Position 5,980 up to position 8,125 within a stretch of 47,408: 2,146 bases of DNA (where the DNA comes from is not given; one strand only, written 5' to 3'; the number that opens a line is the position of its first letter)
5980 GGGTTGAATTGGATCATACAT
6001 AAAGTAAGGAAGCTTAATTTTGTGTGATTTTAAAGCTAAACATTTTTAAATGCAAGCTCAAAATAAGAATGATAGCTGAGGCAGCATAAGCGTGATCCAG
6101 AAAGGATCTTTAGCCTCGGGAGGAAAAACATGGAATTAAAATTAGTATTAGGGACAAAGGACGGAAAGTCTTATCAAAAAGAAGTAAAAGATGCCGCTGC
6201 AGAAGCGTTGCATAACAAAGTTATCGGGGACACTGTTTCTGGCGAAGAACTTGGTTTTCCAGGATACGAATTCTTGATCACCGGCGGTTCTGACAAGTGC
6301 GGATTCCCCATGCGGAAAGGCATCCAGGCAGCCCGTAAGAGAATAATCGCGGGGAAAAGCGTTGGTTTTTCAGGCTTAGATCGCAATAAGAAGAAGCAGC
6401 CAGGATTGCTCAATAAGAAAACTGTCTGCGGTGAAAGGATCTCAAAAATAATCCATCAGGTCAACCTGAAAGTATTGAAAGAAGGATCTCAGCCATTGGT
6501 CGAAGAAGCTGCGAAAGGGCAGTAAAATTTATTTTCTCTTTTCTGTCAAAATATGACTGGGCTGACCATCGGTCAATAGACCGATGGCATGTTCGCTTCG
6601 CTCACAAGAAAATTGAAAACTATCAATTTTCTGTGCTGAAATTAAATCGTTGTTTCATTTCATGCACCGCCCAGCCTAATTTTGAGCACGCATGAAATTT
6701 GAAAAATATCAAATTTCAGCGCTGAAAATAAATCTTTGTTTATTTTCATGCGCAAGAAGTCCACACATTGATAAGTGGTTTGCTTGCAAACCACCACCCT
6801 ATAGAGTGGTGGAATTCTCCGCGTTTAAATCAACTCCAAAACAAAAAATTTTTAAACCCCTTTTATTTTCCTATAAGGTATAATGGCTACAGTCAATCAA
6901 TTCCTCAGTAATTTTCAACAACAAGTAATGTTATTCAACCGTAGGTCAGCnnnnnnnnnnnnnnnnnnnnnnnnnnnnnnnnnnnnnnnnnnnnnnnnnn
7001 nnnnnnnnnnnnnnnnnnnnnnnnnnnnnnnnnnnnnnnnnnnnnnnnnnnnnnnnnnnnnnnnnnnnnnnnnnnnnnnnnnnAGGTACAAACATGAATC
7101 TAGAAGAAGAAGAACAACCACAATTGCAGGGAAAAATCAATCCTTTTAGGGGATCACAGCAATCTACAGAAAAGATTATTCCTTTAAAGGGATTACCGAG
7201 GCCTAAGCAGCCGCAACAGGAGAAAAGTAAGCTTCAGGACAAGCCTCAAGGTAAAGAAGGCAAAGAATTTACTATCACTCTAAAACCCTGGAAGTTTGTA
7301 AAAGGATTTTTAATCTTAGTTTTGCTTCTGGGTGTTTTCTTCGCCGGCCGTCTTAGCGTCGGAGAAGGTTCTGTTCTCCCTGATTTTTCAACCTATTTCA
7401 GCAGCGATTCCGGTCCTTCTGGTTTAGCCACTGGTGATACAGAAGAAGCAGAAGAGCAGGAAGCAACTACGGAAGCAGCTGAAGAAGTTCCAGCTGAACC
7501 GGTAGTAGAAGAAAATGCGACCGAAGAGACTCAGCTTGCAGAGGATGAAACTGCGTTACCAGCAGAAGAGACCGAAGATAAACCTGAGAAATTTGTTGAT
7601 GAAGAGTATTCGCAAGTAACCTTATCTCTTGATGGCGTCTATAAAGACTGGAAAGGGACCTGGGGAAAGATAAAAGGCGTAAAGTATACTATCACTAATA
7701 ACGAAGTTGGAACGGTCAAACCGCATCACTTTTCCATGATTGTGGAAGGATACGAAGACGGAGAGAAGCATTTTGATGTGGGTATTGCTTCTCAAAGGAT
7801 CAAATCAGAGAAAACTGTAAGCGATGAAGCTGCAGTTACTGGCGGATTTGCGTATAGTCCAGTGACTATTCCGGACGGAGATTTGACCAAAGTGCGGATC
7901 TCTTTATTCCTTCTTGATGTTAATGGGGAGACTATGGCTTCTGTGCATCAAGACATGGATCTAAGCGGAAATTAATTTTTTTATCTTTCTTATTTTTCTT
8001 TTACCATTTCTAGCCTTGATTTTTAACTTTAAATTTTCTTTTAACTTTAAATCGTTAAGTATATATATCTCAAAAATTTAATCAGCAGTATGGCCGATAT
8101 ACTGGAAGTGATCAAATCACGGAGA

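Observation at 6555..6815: Element A: intergenic structured element with two tandem hairpin pairs that define a family with conserved loops and covarying stems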

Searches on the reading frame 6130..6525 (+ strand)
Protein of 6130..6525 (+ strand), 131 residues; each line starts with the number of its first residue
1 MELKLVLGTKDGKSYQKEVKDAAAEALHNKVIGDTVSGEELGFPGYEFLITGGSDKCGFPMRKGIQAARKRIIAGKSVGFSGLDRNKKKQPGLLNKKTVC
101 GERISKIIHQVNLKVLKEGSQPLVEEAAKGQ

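Call 48: find_encoding_contigs(protein=window:6130-6525:+, flank=3000, max_places=10)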
Protein window:6130-6525:+ (131 aa): 1 contig read that carries it; 1 place shown.
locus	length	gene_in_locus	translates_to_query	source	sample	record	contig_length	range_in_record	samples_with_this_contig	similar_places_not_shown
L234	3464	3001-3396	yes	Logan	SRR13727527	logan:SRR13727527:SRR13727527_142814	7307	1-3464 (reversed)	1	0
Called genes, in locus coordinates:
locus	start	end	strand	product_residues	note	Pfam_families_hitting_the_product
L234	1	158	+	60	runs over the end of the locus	-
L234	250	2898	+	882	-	PF00690:Cation_ATPase_N, PF00122:E1-E2_ATPase, PF00702:Hydrolase, PF13246:Cation_ATPase, PF12710:HAD (faint), PF08282:Hydrolase_3 (weak), PF00689:Cation_ATPase_C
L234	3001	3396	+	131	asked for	PF01092:Ribosomal_S6e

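Call 66: search_protein_families(library=pfam, proteins=[window:6130-6525:+], max_evalue=0.001)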
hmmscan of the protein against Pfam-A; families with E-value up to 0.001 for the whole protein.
window:6130-6525:+ (131 aa): 1 family
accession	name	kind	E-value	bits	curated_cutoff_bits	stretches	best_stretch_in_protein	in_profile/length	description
PF01092.24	Ribosomal_S6e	-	6.2e-26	91.1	26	1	9-125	8-122/125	Ribosomal protein S6e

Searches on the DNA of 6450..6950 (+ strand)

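Call 14: search_rna_families(source=window, start=6450, end=6950, threshold=evalue, max_evalue=10)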
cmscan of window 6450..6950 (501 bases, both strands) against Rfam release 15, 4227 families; matches with E-value up to 10: 16.
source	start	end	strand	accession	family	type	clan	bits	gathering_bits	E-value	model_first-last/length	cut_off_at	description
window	6649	6848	-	RF02190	ST7-OT4_4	Gene; lncRNA;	-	22.7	70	6.2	1-211/211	no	ST7 overlapping transcript 4 conserved region 4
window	6608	6657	-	RF01459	rliE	Gene; sRNA;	-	22.6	90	0.17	1-222/222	no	Listeria sRNA rliE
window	6517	6595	+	RF02846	Ref84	Gene; antisense;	-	18.6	52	8.5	1-87/87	no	Enterococcus sRNA 84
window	6626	6731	+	RF04130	MIR7996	Gene; miRNA;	-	18.2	119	0.95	1-190/190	no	MIR7996 microRNA precursor family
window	6629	6727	+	RF01197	snR39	Gene; snRNA; snoRNA; CD-box;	CL00054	17.4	40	2.4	1-95/95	no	Small nucleolar RNA snR39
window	6681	6727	+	RF00267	snoR64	Gene; snRNA; snoRNA; CD-box;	-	17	45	3.6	1-94/94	no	Small nucleolar RNA R64/Z200 family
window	6587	6768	-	RF04127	MIR8007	Gene; miRNA;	-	16.7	195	0.97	1-226/226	no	MIR8007 microRNA precursor family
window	6668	6748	-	RF02908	rli30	Gene; antisense;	-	16.7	41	1.7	1-116/116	no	Listeria sRNA rli30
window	6637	6664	+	RF03803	MIR1886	Gene; miRNA;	-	16.4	62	2.4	1-52/52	no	MIR1886 microRNA precursor family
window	6460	6481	-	RF01339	CRISPR-DR27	Gene; CRISPR;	-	16.4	35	9.6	1-25/25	no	CRISPR RNA direct repeat element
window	6524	6602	+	RF01067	ATPC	Gene;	-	14.8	45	3.6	1-92/92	no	ATPC RNA motif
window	6673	6770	+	RF02322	TtnuHACA15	Gene; snRNA; snoRNA; HACA-box;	-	14.5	100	9.8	1-117/117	no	Tetrahymena snoRNA TtnuHACA15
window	6703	6791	-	RF02731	JA03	Gene; sRNA;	-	14.2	44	1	1-274/274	no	Aggregatibacter sRNA JA03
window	6621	6734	-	RF04133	MIR2646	Gene; miRNA;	-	14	245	1.4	1-256/256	no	MIR2646 microRNA precursor family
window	6700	6813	+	RF03150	RAGATH-15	Gene; sRNA;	-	10.9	199.5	2.8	1-299/299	no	RAGATH-15 RNA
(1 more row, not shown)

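Call 45: search_dna_similar(query=window:6541-6830:+, collection=phages, mode=distant, max_evalue=10, max_rows=25)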
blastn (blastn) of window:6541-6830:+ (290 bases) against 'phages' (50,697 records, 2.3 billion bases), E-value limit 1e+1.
Records with a match: 14; places in all: 14; records where one place covers at least 80% of the query: 0.
Best place of each record, by identity: 95-99% 6; 90-95% 1; 80-90% 6; 60-80% 1.
By first word of the organism name: Acinetobacter 4; Agrobacterium 3; Haemophilus 2; Escherichia 2; uncultured 1; Marine 1; Vibrio 1.
By host as written in the record: - 4; Acinetobacter baumannii 4; Rhizogenic Agrobacterium biovar 1 ST15.13/095 3; Escherichia coli 2; Vibrio anguillarum strain 90-11-286 1.
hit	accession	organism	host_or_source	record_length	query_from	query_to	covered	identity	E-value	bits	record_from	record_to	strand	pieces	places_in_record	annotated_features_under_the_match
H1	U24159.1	Haemophilus phage HP1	-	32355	185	233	17%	81.6%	3e-1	42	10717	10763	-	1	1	hypothetical protein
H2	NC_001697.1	Haemophilus phage HP1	-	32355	185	233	17%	81.6%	3e-1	42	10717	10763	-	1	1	Q: portal protein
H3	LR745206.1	uncultured phage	metagenomic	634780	153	197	16%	77.8%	3e+0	37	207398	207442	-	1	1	record has no annotation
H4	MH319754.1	Marine virus AG-345-L05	single cell amplified by WGA-X; seawater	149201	189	220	11%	88.2%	3e+0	37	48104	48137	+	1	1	record has no annotation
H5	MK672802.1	Vibrio phage Va_90-11-286_p16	Vibrio anguillarum strain 90-11-286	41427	204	232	10%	93.1%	3e-1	41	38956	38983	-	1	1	hypothetical protein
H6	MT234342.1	Agrobacterium phage OLIVR5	Rhizogenic Agrobacterium biovar 1 ...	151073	181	210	10%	86.7%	3e+0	37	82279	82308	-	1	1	none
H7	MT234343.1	Agrobacterium phage OLIVR6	Rhizogenic Agrobacterium biovar 1 ...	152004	181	210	10%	86.7%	3e+0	37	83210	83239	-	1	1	none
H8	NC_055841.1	Agrobacterium phage OLIVR5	Rhizogenic Agrobacterium biovar 1 ...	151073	181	210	10%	86.7%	3e+0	37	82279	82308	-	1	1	none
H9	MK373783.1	Escherichia phage vB_EcoM_KWBSE43-6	Escherichia coli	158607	58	84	9%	96.3%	3e-1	42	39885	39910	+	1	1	hypothetical protein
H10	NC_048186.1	Escherichia phage vB_EcoM_KWBSE43-6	Escherichia coli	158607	58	84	9%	96.3%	3e-1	42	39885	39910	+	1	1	hypothetical protein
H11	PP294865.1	Acinetobacter phage vB_AbaS_Gln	Acinetobacter baumannii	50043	187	209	8%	95.7%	3e+0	38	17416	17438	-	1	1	BRO family N-terminal domain protein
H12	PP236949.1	Acinetobacter phage vB_AbaS_SA1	Acinetobacter baumannii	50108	187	209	8%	95.7%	3e+0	38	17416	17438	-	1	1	BRO family N-terminal domain protein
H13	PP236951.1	Acinetobacter phage vB_AbaS_Eva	Acinetobacter baumannii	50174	187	209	8%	95.7%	3e+0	38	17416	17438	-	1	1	BRO family N-terminal domain protein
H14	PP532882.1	Acinetobacter phage Abau_Attikon1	Acinetobacter baumannii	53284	187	209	8%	95.7%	3e+0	38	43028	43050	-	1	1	BRO family N-terminal domain protein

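Call 46: search_dna_similar(query=window:6541-6830:+, collection=plasmids, mode=distant, max_evalue=10, max_rows=25)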
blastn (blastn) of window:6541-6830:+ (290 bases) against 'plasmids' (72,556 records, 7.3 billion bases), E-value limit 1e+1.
Records with a match: 16; places in all: 16; records where one place covers at least 80% of the query: 0.
Best place of each record, by identity: 95-99% 2; 90-95% 1; 80-90% 13.
By first word of the organism name: Ralstonia 4; Salmonella 3; Escherichia 3; Bacillus 1; Mixta 1; Enterobacter 1; Peribacillus 1; Caballeronia 1; Burkholderia 1.
By predicted mobility (MOB-suite, as given by PLSDB): conjugative 8; non-mobilizable 4; mobilizable 4.
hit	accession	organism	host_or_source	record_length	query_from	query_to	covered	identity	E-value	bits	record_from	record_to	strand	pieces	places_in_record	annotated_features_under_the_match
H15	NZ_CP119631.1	Bacillus paranthracis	white bream,bacteria culture,liver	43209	82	123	14%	81.0%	9e-1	41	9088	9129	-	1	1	DUF5309 family protein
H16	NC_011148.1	Salmonella enterica subsp. enterica serovar Agona str. SL483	-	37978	186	218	11%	87.9%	3e+0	39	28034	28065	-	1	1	hypothetical protein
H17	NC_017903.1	Escherichia coli Xuzhou21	-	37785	186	218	11%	87.9%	3e+0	39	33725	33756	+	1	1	hypothetical protein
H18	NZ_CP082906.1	Mixta hanseatica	Homo sapiens,blood culture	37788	186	218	11%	87.9%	3e+0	39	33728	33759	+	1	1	hypothetical protein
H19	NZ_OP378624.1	Escherichia coli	-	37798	186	218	11%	87.9%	3e+0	39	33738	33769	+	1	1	hypothetical protein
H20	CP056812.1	Escherichia coli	culture,Wastewater effluent sample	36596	186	218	11%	87.9%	3e+0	39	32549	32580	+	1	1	hypothetical protein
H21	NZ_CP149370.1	Salmonella enterica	Homo sapiens,single cell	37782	186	218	11%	87.9%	3e+0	39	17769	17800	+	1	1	hypothetical protein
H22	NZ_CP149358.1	Salmonella enterica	-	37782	186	218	11%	87.9%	3e+0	39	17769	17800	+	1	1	hypothetical protein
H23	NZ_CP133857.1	Enterobacter hormaechei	Homo sapiens,pure culture,urine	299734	186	218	11%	87.9%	3e+0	39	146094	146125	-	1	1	hypothetical protein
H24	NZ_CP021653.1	Ralstonia solanacearum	Solanum lycopersicum,Tomato with ...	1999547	169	197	10%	89.7%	3e+0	40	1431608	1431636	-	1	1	none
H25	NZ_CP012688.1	Ralstonia solanacearum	Solanum commersonii,whole organism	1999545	169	197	10%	89.7%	3e+0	40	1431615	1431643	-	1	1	none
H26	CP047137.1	Ralstonia solanacearum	Potato,Single cell,tuber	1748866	169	197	10%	89.7%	3e+0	40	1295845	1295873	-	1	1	none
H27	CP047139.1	Ralstonia solanacearum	Potato,Single cell,tuber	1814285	169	197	10%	89.7%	3e+0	40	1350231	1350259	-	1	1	none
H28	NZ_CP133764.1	Peribacillus sp. R9-11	sediment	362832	151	176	9%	92.3%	3e+0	39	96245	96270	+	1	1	none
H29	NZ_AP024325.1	Caballeronia sp. NK8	-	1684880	26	49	8%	95.8%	3e+0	40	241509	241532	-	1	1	none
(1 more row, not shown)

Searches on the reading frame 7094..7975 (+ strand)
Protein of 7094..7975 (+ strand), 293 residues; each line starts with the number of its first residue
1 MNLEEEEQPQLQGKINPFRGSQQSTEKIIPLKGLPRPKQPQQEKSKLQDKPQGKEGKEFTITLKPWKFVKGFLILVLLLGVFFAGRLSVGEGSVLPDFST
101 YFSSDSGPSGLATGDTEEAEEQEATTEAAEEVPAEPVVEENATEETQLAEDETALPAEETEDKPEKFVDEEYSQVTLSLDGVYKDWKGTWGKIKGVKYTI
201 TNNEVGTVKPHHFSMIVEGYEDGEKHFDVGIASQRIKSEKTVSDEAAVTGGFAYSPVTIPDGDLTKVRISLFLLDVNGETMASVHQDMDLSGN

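Call 50: find_encoding_contigs(protein=window:7094-7975:+, flank=3000, max_places=10)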
Protein window:7094-7975:+ (293 aa): 1 contig read that carries it; 1 place shown.
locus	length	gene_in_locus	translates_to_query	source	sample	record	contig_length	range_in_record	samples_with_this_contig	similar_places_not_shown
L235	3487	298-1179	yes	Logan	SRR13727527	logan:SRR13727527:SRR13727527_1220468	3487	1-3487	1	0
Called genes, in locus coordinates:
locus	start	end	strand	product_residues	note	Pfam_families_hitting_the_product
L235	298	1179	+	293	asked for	-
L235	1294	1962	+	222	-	PF00881:Nitroreductase, PF14512:TM1586_NiRdase (weak)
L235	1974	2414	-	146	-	-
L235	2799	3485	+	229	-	?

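Call 66: search_protein_families(library=pfam, proteins=[window:7094-7975:+], max_evalue=0.001)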
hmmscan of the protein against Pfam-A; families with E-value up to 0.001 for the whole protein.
window:7094-7975:+ (293 aa): 0 families
